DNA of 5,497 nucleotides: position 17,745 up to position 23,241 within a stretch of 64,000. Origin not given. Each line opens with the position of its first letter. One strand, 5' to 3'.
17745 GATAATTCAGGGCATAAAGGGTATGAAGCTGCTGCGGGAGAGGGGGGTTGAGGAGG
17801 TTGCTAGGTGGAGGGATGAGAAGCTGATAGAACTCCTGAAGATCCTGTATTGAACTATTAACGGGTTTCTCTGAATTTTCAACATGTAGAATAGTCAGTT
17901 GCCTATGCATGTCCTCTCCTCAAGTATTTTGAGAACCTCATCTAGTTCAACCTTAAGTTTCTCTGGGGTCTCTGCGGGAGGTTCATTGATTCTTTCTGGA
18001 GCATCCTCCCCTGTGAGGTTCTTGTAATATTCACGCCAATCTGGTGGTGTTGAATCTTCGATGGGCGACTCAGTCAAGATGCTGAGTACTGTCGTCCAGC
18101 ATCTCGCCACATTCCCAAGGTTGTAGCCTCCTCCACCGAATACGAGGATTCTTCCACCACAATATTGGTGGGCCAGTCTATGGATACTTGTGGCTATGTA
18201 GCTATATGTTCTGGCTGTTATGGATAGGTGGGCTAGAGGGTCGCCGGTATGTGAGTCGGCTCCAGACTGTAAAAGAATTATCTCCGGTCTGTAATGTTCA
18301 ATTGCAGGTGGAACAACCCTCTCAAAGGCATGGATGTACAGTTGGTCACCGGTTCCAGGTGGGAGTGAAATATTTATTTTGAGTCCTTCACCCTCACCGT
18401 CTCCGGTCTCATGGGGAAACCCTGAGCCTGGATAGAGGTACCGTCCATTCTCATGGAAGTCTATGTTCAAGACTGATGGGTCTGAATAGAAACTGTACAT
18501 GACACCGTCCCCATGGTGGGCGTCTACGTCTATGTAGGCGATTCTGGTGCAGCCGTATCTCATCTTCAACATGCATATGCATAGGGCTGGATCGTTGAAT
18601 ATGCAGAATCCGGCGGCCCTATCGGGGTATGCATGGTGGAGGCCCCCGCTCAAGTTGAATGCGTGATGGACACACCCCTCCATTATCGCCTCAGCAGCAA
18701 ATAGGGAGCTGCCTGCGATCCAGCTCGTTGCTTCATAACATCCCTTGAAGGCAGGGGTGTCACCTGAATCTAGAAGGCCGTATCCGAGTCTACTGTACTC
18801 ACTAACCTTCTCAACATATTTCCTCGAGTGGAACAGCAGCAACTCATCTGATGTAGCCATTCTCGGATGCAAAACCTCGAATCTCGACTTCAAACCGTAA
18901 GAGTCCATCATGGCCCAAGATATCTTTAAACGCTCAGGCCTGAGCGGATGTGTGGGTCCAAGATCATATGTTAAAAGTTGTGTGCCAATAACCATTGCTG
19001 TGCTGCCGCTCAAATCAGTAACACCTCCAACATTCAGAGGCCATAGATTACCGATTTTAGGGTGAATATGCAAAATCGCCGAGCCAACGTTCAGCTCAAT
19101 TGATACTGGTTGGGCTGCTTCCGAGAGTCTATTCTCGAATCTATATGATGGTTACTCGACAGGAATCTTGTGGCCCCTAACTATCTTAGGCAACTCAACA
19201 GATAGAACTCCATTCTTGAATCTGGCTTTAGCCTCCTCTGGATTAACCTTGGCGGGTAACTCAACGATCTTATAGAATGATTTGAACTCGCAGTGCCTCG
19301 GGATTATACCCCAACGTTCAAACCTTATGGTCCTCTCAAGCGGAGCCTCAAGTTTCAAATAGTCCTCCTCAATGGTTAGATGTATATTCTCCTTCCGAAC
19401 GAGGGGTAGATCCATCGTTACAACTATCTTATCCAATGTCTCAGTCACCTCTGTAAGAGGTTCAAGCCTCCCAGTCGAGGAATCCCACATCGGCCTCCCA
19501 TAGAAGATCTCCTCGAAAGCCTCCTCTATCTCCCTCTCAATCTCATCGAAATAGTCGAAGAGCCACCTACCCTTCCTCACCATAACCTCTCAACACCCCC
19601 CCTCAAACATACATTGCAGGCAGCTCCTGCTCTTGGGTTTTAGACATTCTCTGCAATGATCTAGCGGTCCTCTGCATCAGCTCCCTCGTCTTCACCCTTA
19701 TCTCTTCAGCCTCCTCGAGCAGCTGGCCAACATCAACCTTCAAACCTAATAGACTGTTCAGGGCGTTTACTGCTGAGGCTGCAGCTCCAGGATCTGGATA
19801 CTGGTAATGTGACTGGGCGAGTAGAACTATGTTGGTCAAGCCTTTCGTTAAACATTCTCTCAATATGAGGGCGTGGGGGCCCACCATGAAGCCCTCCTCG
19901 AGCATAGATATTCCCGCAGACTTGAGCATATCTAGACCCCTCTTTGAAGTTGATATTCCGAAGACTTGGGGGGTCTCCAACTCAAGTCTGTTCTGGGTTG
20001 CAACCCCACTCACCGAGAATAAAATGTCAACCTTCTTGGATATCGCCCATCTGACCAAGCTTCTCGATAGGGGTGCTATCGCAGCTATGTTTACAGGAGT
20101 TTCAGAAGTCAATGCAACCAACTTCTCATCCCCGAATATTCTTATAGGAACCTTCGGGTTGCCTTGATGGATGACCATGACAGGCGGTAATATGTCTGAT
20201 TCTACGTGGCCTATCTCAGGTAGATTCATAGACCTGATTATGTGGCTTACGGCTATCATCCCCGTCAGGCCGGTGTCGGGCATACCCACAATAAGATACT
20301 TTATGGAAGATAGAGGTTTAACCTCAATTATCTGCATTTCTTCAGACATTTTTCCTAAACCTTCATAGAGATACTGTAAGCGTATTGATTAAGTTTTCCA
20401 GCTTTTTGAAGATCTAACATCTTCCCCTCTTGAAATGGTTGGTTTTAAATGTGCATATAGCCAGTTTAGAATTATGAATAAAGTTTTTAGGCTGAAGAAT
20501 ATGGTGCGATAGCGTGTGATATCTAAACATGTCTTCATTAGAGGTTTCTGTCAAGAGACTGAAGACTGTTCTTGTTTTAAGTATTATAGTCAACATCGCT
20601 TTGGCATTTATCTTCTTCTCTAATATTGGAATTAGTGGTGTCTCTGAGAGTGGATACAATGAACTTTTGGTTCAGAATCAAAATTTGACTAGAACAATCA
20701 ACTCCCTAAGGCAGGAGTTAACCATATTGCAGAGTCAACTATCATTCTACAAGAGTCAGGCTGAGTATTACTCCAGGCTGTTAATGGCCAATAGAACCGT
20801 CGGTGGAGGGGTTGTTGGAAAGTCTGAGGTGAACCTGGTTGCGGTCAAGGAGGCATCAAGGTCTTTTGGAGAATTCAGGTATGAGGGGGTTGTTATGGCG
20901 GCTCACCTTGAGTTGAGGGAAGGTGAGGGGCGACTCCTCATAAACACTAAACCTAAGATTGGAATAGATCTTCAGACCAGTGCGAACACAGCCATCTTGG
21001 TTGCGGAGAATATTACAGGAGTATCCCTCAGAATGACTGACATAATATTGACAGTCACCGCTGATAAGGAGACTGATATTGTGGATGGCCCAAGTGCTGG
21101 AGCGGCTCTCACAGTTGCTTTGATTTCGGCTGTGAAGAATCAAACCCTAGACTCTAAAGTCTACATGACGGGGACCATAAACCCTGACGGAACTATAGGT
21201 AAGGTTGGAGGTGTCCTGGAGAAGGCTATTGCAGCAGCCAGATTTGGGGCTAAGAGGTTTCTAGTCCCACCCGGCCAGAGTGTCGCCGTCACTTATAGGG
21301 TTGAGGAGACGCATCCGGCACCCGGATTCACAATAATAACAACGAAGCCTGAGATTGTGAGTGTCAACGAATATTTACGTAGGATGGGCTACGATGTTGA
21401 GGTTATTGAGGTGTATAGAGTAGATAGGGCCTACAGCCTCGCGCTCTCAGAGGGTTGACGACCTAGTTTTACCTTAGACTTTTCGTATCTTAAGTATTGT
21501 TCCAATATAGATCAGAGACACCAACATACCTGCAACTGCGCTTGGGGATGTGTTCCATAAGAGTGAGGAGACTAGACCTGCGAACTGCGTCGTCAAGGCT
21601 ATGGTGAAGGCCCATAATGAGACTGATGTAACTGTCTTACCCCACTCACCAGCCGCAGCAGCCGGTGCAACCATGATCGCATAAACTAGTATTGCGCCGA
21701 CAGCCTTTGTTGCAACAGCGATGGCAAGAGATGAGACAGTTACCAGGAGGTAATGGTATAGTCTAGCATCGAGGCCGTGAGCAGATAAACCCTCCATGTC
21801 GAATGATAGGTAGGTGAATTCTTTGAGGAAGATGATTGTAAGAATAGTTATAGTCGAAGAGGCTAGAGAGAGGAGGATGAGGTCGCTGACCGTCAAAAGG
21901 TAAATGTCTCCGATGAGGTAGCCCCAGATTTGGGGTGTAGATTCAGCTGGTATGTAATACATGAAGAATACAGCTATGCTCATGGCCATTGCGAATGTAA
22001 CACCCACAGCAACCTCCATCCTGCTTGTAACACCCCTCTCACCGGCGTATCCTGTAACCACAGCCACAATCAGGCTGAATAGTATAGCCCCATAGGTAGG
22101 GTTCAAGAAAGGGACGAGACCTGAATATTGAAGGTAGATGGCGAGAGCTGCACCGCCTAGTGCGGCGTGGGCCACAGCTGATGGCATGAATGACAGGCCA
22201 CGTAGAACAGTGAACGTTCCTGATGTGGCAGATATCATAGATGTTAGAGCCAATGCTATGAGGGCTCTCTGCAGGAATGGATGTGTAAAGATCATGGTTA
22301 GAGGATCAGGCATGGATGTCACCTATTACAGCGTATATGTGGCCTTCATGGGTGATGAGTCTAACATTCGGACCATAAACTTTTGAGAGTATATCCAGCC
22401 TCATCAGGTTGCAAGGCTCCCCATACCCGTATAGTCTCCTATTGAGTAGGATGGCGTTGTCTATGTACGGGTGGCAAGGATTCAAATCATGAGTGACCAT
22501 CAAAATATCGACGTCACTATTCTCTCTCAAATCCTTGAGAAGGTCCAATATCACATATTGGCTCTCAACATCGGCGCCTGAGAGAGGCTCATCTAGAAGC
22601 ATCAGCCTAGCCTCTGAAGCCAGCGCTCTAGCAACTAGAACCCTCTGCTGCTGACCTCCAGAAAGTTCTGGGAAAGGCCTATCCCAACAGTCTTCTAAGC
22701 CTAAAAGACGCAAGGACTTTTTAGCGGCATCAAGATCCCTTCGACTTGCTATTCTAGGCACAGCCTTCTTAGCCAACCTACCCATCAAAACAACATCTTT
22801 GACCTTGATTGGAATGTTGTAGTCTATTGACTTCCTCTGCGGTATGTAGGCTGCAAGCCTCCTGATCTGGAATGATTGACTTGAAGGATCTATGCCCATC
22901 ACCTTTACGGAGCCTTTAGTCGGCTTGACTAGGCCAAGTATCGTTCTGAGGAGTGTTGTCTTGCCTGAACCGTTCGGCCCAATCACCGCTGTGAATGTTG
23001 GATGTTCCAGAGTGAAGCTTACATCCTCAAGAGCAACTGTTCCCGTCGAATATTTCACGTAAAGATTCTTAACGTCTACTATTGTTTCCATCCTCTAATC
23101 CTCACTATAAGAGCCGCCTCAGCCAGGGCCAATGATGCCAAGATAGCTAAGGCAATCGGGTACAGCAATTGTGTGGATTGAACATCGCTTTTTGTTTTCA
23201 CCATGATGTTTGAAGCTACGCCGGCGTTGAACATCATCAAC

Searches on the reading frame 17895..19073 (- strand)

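Call 56: search_protein_families(library=pfam, proteins=[window:17895-19073:-], max_evalue=0.00001)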
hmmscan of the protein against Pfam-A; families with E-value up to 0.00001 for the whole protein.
window:17895-19073:- (392 aa): 1 family
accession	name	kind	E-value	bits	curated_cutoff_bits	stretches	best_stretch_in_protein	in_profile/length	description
PF00850.24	Hist_deacetyl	-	5.4e-90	302.2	27.9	1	42-332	1-297/298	Histone deacetylase domain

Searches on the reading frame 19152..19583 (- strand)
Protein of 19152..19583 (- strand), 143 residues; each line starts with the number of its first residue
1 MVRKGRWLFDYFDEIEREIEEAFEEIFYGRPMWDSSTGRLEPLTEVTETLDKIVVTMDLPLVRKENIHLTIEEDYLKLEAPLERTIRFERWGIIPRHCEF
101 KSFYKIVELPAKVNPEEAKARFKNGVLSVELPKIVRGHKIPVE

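Call 56: search_protein_families(library=pfam, proteins=[window:19152-19583:-], max_evalue=0.00001)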
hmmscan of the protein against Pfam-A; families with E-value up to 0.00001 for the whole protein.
window:19152-19583:- (143 aa): 1 family
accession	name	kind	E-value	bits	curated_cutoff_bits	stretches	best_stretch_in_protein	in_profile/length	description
PF00011.27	HSP20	-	1.9e-10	41.2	20.8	1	47-136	3-90/102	Hsp20/alpha crystallin family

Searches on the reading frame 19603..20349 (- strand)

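Call 56: search_protein_families(library=pfam, proteins=[window:19603-20349:-], max_evalue=0.00001)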
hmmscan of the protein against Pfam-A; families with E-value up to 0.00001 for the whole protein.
window:19603-20349:- (248 aa): 1 family
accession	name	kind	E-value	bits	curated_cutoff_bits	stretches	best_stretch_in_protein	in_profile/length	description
PF09754.15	PAC2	-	5.8e-41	141.1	25.8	1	19-225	1-215/215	PAC2 family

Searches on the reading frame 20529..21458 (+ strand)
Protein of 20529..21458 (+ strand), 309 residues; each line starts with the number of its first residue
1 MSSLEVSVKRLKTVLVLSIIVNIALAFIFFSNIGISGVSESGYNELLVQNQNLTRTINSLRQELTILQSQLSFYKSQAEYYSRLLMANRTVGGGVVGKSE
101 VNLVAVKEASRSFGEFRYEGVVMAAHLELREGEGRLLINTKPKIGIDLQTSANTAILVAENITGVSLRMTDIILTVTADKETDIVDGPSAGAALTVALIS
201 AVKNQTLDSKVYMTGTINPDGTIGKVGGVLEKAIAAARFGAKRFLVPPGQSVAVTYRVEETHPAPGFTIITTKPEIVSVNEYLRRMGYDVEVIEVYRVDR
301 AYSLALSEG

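Call 56: search_protein_families(library=pfam, proteins=[window:20529-21458:+], max_evalue=0.00001)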
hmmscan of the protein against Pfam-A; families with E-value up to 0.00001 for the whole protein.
window:20529-21458:+ (309 aa): 1 family
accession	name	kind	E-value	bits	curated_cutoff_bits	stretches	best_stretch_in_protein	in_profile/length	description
PF05362.19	Lon_C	-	1.1e-13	51.7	21.1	1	186-248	108-170/205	Lon protease (S16) C-terminal proteolytic domain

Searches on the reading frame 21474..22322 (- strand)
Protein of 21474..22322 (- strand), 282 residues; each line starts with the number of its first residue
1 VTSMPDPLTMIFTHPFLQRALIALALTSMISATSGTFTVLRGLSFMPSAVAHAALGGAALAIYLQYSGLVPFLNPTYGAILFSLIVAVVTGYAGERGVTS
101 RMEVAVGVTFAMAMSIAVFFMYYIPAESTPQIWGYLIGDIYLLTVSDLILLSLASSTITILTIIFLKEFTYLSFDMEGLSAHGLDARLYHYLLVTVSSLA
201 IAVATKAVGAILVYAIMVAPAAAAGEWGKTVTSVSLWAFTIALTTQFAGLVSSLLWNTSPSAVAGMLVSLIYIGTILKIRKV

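Call 56: search_protein_families(library=pfam, proteins=[window:21474-22322:-], max_evalue=0.00001)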
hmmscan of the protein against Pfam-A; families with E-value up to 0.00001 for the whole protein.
window:21474-22322:- (282 aa): 2 families
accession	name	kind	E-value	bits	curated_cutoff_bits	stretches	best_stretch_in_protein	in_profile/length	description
PF00950.22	ABC-3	-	1.2e-51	176.2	20.1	1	14-277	2-256/258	ABC 3 transport family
PF01032.23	FecCD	-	1.1e-07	31.7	26.5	1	53-271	82-300/311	FecCD transport family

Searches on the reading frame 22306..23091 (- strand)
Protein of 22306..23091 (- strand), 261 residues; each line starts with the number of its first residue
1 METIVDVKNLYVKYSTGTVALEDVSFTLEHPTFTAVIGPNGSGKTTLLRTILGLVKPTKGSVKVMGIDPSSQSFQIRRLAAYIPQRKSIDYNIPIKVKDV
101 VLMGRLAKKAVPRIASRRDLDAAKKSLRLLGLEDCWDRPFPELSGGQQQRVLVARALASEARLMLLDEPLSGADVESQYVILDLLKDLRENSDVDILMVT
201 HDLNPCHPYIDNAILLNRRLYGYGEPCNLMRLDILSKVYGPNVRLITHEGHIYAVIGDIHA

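Call 57: search_protein_families(library=pfam, proteins=[window:22306-23091:-], max_evalue=0.00001)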
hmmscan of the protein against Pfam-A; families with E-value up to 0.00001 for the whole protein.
window:22306-23091:- (261 aa): 3 families
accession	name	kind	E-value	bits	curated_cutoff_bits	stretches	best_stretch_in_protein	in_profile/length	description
PF00005.33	ABC_tran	-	3.9e-30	105.7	25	1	21-170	1-136/137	ABC transporter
PF13304.12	AAA_21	-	1.6e-10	42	27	0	33-54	1-22/304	AAA domain, putative AbiEii toxin, Type IV TA system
PF02463.25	SMC_N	-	2.5e-06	27.5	40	0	30-52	23-48/220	RecF/RecN/SMC N terminal domain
